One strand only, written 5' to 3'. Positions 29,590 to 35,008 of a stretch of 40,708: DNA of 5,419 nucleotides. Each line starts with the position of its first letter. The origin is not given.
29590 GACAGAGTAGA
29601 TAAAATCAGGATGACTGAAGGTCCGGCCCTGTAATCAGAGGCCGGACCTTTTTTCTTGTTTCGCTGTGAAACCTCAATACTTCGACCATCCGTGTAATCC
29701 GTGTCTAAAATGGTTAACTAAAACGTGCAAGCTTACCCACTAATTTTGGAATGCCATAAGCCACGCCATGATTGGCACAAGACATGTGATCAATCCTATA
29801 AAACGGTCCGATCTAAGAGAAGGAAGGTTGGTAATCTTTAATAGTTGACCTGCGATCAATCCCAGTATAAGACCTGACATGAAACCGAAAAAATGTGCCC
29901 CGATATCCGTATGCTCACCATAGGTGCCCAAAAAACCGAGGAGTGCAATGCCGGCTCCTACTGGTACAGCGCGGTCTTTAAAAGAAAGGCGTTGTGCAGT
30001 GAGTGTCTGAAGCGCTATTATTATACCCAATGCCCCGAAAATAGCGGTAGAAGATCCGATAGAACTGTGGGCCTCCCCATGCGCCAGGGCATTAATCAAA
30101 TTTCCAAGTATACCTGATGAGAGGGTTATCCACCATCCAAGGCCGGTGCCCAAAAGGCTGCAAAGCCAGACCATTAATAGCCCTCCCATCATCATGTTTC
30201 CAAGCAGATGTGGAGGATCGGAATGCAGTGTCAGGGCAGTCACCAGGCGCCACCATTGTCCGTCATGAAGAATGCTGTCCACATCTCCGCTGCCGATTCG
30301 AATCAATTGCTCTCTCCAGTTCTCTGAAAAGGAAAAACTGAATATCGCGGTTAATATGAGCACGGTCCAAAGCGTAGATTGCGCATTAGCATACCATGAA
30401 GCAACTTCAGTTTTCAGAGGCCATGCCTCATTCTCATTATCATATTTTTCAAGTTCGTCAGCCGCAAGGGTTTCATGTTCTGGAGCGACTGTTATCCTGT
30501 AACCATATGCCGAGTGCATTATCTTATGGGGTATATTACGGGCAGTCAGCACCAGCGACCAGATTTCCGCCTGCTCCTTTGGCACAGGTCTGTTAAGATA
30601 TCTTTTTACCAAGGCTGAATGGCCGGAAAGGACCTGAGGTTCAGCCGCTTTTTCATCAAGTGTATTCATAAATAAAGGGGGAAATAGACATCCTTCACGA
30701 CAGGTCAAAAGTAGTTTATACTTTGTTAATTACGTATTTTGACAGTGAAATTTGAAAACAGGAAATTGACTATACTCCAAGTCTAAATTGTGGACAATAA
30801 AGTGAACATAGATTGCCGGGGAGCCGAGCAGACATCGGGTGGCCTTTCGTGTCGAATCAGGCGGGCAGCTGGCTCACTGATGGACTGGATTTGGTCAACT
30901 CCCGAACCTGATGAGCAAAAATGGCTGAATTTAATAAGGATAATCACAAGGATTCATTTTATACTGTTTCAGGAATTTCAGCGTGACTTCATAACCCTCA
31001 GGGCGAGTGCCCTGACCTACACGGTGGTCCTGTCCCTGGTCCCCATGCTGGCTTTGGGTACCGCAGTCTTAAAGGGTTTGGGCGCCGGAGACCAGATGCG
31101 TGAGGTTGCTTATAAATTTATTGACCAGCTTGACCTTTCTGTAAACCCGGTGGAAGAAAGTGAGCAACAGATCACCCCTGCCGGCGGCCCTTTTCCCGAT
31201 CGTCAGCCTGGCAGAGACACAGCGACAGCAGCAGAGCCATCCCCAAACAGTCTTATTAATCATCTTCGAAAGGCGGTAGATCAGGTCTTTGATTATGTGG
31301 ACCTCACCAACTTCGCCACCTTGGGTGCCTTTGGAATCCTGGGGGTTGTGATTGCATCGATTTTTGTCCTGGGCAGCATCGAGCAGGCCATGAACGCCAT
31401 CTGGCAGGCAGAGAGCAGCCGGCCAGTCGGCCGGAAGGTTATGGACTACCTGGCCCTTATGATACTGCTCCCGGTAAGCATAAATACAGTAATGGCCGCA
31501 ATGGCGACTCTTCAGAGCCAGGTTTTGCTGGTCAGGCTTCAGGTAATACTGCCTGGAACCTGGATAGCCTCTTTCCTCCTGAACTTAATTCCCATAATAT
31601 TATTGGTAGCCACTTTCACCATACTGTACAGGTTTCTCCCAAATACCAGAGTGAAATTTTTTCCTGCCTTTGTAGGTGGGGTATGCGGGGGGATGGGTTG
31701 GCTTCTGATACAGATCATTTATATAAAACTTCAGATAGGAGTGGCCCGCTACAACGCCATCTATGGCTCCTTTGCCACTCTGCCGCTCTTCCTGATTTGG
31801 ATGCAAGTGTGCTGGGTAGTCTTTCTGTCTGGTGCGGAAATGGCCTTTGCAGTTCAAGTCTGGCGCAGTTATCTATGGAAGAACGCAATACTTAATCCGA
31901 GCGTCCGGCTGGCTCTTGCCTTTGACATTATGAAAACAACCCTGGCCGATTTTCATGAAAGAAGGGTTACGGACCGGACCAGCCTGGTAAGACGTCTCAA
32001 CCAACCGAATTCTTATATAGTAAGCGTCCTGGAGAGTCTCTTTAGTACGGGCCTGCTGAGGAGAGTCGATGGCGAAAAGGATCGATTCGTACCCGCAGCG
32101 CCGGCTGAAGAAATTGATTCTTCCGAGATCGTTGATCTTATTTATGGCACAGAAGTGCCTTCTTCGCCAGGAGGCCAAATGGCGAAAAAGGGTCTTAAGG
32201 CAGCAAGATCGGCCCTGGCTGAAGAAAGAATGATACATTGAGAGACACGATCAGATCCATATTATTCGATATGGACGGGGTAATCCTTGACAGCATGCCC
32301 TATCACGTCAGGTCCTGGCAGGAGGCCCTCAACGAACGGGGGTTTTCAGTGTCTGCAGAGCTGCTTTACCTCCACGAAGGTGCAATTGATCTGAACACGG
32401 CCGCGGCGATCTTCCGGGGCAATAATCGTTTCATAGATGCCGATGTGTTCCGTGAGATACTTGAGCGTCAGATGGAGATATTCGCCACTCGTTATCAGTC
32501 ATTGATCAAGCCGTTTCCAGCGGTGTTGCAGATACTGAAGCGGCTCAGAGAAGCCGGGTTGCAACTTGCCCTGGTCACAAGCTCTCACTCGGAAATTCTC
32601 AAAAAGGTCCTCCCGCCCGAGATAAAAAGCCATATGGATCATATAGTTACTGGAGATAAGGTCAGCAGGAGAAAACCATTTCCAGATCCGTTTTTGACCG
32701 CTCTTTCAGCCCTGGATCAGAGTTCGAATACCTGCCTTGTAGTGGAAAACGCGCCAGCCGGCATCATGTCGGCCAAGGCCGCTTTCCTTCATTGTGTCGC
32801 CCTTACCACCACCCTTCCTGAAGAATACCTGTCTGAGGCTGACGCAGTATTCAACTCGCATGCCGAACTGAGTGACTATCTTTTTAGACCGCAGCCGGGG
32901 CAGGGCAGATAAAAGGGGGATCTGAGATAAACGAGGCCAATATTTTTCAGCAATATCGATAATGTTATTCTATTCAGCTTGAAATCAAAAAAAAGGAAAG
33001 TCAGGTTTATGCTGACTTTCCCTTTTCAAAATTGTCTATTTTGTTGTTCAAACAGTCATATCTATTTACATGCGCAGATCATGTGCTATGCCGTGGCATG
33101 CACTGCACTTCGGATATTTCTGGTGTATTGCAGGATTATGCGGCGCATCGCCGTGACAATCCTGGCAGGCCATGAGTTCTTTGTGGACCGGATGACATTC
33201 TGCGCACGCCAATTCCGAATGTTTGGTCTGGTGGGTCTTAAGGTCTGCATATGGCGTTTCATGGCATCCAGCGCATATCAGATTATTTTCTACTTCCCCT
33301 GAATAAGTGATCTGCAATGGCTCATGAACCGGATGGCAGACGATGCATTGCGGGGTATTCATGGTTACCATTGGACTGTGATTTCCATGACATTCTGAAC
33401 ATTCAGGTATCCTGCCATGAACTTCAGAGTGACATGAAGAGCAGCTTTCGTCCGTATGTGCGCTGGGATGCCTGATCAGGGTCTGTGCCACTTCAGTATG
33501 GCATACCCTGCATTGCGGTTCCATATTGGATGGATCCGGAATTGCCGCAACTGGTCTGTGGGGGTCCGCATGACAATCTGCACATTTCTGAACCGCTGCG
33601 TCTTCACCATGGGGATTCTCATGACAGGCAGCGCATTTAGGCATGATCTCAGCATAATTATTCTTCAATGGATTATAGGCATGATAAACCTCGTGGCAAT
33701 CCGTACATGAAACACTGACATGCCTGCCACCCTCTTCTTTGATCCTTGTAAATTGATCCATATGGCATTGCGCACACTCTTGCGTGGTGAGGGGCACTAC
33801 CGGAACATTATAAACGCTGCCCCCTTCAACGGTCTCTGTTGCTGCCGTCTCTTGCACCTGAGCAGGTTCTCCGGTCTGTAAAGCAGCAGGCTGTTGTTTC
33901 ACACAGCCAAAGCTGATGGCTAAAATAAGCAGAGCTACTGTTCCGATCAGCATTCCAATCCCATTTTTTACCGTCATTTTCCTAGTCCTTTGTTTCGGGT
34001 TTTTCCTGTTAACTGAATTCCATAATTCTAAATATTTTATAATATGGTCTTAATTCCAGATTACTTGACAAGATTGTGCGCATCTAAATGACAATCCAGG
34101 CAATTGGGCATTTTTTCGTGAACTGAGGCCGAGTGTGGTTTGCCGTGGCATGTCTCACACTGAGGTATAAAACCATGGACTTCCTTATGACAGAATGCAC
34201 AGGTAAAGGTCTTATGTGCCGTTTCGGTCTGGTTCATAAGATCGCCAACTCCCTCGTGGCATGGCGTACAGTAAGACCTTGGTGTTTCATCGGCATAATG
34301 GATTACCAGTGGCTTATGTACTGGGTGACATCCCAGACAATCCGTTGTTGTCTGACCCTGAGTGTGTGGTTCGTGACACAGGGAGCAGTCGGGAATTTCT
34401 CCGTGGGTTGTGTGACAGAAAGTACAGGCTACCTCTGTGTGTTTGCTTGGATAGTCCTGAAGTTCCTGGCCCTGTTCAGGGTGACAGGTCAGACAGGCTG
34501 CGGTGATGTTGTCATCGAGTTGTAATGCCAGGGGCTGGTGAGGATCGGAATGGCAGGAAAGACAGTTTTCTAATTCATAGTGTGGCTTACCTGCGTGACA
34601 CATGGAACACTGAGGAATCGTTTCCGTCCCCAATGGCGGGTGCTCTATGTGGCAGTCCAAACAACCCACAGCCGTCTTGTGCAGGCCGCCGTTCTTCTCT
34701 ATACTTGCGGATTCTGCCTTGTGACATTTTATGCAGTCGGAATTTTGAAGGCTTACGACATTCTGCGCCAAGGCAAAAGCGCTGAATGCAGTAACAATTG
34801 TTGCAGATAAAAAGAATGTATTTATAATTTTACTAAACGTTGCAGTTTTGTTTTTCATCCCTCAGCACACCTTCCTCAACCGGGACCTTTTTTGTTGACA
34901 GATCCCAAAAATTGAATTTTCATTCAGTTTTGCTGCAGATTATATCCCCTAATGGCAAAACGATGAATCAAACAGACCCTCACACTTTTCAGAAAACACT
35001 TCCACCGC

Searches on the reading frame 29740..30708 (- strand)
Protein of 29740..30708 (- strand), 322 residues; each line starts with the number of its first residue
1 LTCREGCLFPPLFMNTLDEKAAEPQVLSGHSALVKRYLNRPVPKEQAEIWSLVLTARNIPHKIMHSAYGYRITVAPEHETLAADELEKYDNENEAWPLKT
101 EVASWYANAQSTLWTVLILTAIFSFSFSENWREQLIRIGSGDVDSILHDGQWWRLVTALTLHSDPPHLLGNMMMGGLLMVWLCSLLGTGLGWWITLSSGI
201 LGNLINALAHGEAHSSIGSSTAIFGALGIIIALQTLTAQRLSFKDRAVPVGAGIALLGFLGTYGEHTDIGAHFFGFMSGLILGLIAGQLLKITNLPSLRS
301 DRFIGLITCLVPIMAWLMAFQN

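Call 20: search_protein_families(library=pfam, proteins=[window:29740-30708:-], max_evalue=0.00001)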
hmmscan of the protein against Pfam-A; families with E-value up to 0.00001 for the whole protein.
window:29740-30708:- (322 aa): 1 family
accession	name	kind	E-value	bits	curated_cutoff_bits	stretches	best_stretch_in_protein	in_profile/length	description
PF01694.28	Rhomboid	-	2.3e-20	73.7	22.6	1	150-286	2-140/143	Rhomboid domain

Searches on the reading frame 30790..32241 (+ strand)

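Call 20: search_protein_families(library=pfam, proteins=[window:30790-32241:+], max_evalue=0.00001)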
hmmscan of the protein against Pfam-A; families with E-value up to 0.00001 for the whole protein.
window:30790-32241:+ (483 aa): 1 family
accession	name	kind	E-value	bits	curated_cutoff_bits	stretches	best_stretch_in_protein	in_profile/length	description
PF03631.20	Virul_fac_BrkB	-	1.7e-46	159.4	33.7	2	155-356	48-256/259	Virulence factor BrkB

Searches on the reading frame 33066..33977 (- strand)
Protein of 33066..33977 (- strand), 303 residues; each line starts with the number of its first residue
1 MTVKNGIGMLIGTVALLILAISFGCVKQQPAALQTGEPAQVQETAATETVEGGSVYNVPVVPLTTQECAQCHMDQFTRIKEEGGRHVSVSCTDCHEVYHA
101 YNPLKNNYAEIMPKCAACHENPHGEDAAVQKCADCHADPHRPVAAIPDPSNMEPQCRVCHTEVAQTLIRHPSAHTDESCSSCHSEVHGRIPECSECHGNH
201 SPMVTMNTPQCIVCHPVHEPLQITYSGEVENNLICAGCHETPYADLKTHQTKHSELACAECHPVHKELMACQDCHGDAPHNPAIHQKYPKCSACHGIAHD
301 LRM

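Call 20: search_protein_families(library=pfam, proteins=[window:33066-33977:-], max_evalue=0.00001)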
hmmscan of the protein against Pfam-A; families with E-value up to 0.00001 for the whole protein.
window:33066-33977:- (303 aa): 2 families
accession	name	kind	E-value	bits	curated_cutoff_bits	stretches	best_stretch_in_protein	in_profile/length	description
PF14522.11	Cytochrome_C7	-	4.6e-10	39.6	24.8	0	128-184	12-67/67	Cytochrome c7 and related cytochrome c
PF14537.11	Cytochrom_c3_2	-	7.2e-10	39.6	25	0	151-240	4-79/79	Cytochrome c3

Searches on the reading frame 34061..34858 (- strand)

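Call 20: search_protein_families(library=pfam, proteins=[window:34061-34858:-], max_evalue=0.00001)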
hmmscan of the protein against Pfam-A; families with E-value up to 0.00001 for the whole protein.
window:34061-34858:- (265 aa): 2 families
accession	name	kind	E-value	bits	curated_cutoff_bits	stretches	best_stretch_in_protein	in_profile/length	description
PF14537.11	Cytochrom_c3_2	-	1.3e-08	35.6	25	0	36-88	23-78/79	Cytochrome c3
PF14522.11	Cytochrome_C7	-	4.7e-07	30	24.8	0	36-88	10-66/67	Cytochrome c7 and related cytochrome c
